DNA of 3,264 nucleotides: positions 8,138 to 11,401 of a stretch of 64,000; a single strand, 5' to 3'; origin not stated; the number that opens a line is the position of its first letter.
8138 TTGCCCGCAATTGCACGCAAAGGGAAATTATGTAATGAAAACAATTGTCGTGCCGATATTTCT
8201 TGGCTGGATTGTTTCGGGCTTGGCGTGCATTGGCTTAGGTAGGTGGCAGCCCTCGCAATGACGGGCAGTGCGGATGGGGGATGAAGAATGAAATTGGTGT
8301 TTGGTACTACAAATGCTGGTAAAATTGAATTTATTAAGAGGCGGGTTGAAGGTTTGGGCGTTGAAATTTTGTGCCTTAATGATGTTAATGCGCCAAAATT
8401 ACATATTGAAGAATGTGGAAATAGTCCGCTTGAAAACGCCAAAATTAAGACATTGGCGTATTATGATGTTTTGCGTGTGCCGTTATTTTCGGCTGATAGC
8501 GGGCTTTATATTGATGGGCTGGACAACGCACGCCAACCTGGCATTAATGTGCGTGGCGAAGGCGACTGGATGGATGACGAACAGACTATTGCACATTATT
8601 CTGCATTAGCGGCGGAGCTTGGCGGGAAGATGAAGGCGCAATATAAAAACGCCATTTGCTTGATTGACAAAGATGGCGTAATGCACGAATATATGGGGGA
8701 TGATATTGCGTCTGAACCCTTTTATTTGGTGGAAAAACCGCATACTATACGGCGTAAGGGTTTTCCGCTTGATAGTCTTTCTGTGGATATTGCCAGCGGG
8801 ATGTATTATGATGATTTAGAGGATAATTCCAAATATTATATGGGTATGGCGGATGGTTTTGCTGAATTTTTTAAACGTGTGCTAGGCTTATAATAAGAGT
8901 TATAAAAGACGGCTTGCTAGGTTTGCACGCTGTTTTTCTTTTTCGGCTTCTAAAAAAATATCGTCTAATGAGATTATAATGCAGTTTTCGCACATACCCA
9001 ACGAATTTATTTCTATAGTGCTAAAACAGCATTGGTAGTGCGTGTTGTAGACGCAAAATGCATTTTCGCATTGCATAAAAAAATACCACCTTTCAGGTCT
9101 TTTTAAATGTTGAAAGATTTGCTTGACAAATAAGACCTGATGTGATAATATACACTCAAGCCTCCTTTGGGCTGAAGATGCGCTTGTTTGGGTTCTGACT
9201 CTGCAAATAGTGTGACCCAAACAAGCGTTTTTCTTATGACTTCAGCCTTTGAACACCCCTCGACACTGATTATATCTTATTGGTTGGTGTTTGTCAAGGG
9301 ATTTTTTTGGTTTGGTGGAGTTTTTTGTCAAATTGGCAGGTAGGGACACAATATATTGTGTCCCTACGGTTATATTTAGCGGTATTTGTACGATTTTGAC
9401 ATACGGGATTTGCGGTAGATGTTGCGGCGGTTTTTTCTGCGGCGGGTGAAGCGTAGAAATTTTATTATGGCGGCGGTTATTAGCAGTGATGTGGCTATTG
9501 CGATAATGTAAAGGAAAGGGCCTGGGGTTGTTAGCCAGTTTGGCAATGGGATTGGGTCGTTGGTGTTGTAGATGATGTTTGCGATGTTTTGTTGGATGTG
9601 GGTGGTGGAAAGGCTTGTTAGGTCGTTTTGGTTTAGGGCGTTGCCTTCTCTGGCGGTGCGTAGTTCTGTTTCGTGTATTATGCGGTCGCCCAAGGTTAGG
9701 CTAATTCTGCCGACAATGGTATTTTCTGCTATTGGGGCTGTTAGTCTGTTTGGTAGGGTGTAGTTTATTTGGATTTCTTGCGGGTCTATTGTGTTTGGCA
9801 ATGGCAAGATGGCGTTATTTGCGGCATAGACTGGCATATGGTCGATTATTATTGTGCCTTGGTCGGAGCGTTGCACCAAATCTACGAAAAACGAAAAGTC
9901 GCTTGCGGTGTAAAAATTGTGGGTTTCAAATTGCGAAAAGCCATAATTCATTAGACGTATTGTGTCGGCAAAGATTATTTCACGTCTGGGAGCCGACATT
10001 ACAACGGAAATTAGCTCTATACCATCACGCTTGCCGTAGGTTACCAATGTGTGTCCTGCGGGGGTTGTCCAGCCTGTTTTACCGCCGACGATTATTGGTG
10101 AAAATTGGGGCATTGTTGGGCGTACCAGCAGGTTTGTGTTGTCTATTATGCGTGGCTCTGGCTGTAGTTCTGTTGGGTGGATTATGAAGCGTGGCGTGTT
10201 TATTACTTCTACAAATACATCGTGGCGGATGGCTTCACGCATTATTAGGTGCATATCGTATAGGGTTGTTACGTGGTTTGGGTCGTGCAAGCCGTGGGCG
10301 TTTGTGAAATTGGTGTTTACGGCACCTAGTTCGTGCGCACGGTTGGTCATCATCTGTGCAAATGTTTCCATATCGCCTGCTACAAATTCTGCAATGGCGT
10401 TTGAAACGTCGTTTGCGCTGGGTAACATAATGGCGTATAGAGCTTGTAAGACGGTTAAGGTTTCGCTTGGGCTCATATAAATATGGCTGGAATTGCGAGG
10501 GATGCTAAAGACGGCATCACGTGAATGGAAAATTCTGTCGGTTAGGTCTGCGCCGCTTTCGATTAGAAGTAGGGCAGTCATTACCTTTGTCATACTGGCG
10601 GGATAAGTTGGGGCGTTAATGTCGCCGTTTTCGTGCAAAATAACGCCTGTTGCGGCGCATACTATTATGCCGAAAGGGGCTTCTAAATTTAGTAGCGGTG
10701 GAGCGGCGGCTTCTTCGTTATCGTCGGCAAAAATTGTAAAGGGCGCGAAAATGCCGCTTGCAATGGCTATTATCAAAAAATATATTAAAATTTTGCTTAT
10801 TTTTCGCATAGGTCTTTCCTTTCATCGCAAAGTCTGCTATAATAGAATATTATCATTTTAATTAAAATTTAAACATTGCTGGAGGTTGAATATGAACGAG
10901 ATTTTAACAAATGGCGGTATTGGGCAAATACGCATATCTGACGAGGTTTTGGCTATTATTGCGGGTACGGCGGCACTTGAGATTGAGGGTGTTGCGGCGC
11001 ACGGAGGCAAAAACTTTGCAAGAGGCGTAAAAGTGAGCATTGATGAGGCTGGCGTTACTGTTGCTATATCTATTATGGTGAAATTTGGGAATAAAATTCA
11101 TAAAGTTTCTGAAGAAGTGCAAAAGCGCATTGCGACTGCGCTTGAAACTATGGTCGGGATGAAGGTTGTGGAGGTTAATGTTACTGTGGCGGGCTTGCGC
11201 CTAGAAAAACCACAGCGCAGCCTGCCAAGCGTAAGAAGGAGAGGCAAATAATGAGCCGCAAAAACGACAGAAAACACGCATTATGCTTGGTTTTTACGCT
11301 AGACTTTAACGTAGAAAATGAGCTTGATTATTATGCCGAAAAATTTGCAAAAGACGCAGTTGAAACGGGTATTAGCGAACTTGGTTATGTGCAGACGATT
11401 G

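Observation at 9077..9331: Non-coding module of about 255 bp present twice in inverted orientation, each copy directly upstream of an unrelated small ORF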

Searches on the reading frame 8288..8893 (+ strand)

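Call 19: search_protein_families(library=pfam, proteins=[window:8288-8893:+], max_evalue=0.01)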
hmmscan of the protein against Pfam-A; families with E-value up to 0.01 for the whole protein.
window:8288-8893:+ (201 aa): 1 family
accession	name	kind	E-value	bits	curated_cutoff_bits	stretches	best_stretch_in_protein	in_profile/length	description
PF01725.21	Ham1p_like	-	1.8e-12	48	22.5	1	3-135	1-129/186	Ham1 family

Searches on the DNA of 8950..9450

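Call 6: search_rna_families(source=window, start=8950, end=9450, threshold=evalue, max_evalue=10, show_alignments=2)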
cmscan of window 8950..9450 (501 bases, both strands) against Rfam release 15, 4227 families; matches with E-value up to 10: 6.
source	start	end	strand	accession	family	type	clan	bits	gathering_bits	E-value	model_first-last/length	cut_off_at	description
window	9095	9235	+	RF00515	PyrR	Cis-reg;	-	23.9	54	0.45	1-115/115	no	PyrR binding site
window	8972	9142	+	RF02607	AbsR25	Gene; sRNA;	-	16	47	3.1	1-164/164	no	Acinetobacter sRNA 25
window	9360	9433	+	RF01385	isrA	Gene; sRNA;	-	15.2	51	0.7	1-129/129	no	isrA Hfq binding RNA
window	9286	9350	+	RF01797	fstAT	Gene; antitoxin;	-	15.1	72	7.8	1-94/94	no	Fst antitoxin sRNA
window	9301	9343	-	RF02098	DGCR5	Gene; lncRNA;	-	13.1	50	10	1-49/49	no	DiGeorge syndrome critical region gene 5 conserved region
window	9336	9450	-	RF02637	EF0408_EF0409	Gene; sRNA;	-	10.8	440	2.2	301-412/412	5'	Enterococcus sRNA EF0408_EF0409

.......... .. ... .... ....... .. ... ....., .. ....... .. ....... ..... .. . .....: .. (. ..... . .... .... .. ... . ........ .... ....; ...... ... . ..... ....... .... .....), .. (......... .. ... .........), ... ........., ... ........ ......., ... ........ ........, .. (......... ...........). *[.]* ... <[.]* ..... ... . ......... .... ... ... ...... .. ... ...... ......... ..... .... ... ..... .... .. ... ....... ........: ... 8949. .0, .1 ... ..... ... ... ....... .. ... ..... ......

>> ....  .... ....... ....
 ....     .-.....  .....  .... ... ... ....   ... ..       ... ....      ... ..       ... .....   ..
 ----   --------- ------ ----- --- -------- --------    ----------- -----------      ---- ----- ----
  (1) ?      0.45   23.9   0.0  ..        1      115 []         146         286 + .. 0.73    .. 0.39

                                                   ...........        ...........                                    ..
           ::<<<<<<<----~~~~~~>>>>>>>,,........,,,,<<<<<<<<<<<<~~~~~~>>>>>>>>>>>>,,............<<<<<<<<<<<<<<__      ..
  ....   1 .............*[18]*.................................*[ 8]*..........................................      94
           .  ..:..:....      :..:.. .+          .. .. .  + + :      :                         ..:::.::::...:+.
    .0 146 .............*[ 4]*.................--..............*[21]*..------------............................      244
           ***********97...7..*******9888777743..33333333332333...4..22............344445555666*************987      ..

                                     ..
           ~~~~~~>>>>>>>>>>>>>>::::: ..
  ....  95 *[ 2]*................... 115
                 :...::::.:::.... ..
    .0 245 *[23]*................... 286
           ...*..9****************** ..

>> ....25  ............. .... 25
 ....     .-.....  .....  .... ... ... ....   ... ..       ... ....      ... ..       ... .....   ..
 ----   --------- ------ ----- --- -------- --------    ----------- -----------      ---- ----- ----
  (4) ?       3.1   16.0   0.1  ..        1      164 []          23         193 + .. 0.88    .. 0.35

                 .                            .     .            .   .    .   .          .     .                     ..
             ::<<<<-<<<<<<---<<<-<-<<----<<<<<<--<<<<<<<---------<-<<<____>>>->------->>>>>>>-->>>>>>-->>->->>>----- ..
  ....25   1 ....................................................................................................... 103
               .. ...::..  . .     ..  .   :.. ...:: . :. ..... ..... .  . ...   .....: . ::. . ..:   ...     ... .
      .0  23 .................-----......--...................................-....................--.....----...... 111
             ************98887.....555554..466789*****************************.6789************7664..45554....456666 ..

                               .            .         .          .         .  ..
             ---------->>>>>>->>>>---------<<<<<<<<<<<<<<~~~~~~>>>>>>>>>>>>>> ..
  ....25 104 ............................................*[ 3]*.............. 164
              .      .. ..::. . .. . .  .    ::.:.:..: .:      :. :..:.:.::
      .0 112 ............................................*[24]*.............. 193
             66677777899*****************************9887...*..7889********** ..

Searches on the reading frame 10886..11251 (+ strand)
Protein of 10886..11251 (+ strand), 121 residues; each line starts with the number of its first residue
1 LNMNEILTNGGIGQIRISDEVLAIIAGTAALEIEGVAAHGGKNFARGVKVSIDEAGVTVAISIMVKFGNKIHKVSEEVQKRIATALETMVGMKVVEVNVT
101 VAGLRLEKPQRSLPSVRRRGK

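Call 19: search_protein_families(library=pfam, proteins=[window:10886-11251:+], max_evalue=0.01)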
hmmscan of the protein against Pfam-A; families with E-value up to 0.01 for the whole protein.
window:10886-11251:+ (121 aa): 1 family
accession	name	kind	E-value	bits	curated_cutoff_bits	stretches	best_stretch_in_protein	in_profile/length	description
PF03780.18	Asp23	-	3.7e-21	76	28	1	13-104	3-107/108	Asp23 family, cell envelope-related function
